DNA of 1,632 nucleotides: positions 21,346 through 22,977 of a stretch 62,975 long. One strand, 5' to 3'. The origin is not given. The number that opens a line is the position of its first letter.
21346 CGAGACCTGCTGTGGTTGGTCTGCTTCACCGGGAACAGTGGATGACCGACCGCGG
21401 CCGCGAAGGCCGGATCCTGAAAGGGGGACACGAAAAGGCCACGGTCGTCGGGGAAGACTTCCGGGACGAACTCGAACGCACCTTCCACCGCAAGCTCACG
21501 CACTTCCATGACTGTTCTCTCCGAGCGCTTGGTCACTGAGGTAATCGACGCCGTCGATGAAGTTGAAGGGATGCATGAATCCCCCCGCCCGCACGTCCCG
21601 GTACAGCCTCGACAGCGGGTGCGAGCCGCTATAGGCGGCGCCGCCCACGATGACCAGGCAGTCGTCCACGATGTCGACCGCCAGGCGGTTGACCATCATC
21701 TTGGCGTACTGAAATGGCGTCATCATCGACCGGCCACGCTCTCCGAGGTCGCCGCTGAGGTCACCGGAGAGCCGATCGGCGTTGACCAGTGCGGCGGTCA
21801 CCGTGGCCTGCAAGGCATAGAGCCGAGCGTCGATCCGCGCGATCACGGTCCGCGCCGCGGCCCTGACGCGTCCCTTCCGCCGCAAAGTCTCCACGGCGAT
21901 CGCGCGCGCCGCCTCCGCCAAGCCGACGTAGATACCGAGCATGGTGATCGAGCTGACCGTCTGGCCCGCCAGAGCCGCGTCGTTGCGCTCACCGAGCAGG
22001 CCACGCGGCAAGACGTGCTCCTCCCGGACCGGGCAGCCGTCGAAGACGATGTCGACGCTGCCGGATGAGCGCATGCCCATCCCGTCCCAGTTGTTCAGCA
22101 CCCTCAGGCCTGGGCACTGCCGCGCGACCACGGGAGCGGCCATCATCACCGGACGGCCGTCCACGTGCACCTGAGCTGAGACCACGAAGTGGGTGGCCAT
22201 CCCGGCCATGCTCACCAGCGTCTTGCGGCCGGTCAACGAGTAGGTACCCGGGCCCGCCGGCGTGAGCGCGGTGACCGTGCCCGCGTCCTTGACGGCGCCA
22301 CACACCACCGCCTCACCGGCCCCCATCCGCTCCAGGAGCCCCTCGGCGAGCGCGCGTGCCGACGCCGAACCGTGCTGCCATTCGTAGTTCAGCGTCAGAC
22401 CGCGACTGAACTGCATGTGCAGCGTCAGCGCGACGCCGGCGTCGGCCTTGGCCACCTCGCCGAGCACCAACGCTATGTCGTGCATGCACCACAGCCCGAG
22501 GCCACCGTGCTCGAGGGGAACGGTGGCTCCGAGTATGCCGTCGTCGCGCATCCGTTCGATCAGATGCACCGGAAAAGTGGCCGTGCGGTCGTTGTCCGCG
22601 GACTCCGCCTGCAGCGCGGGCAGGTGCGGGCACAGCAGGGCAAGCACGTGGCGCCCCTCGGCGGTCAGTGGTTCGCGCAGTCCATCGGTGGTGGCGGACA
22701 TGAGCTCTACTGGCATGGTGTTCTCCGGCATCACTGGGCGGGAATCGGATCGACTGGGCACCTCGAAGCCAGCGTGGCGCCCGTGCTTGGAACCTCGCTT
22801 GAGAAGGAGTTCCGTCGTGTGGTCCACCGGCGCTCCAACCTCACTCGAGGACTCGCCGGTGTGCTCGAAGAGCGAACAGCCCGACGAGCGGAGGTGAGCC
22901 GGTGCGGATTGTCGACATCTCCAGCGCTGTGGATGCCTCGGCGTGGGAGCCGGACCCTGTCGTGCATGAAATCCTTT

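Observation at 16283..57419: Complete daunorubicin/baumycin-type anthracycline cluster with non-canonical additions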

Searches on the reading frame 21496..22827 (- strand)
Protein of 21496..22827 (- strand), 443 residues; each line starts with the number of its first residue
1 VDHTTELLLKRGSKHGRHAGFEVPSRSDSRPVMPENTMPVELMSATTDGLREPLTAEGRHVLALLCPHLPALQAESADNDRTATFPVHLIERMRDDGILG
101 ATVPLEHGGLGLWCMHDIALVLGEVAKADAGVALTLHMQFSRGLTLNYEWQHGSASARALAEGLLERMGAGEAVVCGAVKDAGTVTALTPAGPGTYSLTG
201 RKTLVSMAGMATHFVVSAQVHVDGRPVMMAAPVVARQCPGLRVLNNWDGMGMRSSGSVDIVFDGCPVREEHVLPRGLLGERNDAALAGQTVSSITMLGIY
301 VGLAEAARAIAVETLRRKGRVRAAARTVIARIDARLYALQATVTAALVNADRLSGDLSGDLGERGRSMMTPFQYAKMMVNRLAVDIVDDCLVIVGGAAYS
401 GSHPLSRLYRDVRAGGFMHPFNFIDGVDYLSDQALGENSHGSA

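Call 40: search_protein_families(library=ncbifam, proteins=[window:21496-22827:-], max_evalue=0.001)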
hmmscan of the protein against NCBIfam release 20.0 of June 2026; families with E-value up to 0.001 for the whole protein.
window:21496-22827:- (443 aa): 15 families
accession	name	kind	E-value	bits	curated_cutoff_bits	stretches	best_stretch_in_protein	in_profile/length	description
TIGR04022.1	sulfur_SfnB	equivalog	9.4e-25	87.3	430.9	1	72-414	21-361/391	SfnB family sulfur acquisition oxidoreductase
NF049984.1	Rv1679_FadE16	equivalog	3.3e-23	82.5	600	1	72-420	12-352/371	Rv1679 family acyl-CoA dehydrogenase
NF042972.1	AcrlCoAredClosAcrC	equivalog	4.8e-23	81.5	640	1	74-413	26-356/378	acryloyl-CoA reductase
NF042439.1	SulpropCoADesulf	equivalog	4.4e-21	75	600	1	72-413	12-350/379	3-sulfinopropanoyl-CoA desulfinase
NF043006.1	CyhCrbnylCoADH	equivalog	2.2e-18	66.4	650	1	76-414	27-356/380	cyclohexane-1-carbonyl-CoA dehydrogenase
NF045652.1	ProlPCPDhRedW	equivalog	2.5e-13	49.6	650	1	95-395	42-336/376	L-prolyl-[peptidyl-carrier protein] dehydrogenase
NF045552.1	GlutCoADH_Des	equivalog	4.2e-12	46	470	1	79-413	31-359/387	glutaryl-CoA dehydrogenase Acd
NF058590.1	AcCoDHFadEBacil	equivalog_domain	4.9e-12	45.1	600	1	85-414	54-391/586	acyl-CoA dehydrogenase FadE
NF008997.0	PRK12341.1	equivalog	1.5e-11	44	537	1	79-414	32-357/382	acyl-CoA dehydrogenase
TIGR03207.1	cyc_hxne_CoA_dh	equivalog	1.7e-11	43.5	575.35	1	78-412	26-350/372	cyclohexanecarboxyl-CoA dehydrogenase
NF043015.1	DibenthMonoxDszC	equivalog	1.5e-10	40.5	850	1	77-420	34-391/415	dibenzothiophene monooxygenase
NF053553.1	prodigi_MBC_PigA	equivalog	6e-10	38.8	500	1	75-275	27-229/381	prodigiosin MBC biosynthesis dehydrogenase PigA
NF002885.1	PRK03354.1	equivalog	2.7e-09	36.6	540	1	77-414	30-354/378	crotonobetainyl-CoA dehydrogenase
NF037942.1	ac_ACP_DH_MbtN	equivalog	7.3e-07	28.3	700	1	75-413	20-345/376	mycobactin biosynthesis acyl-ACP dehydrogenase MbtN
NF045629.1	monooxsub_HsaA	equivalog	6.5e-06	25.1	450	1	193-416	118-355/383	3-hydroxy-9,10-secoandrosta-1,3,5(10)-triene-9,17-dione monooxygenase oxygenase subunit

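Call 51: search_solved_structures(query=window:21496-22827:-, max_evalue=1e-20)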
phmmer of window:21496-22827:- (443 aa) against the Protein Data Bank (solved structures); distinct sequences matched with E-value up to 1e-20: 8.
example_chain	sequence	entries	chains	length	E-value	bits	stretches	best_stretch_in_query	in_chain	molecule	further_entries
4zxv_A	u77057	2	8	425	9.8e-171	571.4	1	46-436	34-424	DnmZ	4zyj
3mxl_A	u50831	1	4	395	5.6e-142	476.6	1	49-436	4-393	Nitrososynthase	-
4kcf_A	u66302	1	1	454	5.4e-136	456.9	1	43-437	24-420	FAD-dependent oxidoreductase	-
3m9v_A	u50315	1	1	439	9e-136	456.2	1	45-437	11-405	FAD-dependent oxidoreductase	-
5z8t_A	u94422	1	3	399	1.8e-24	89.5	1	59-422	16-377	Acyl-CoA dehydrogenase type 2 domain protein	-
5gj7_A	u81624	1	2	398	2.2e-24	89.3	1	59-422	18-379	Acyl-CoA dehydrogenase type 2 domain protein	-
7xp7_A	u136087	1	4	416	3.3e-21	78.8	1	75-417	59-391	Cyclohexanecarboxyl-CoA dehydrogenase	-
5lnx_A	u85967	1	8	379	7e-21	77.7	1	80-416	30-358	Acyl-CoA dehydrogenase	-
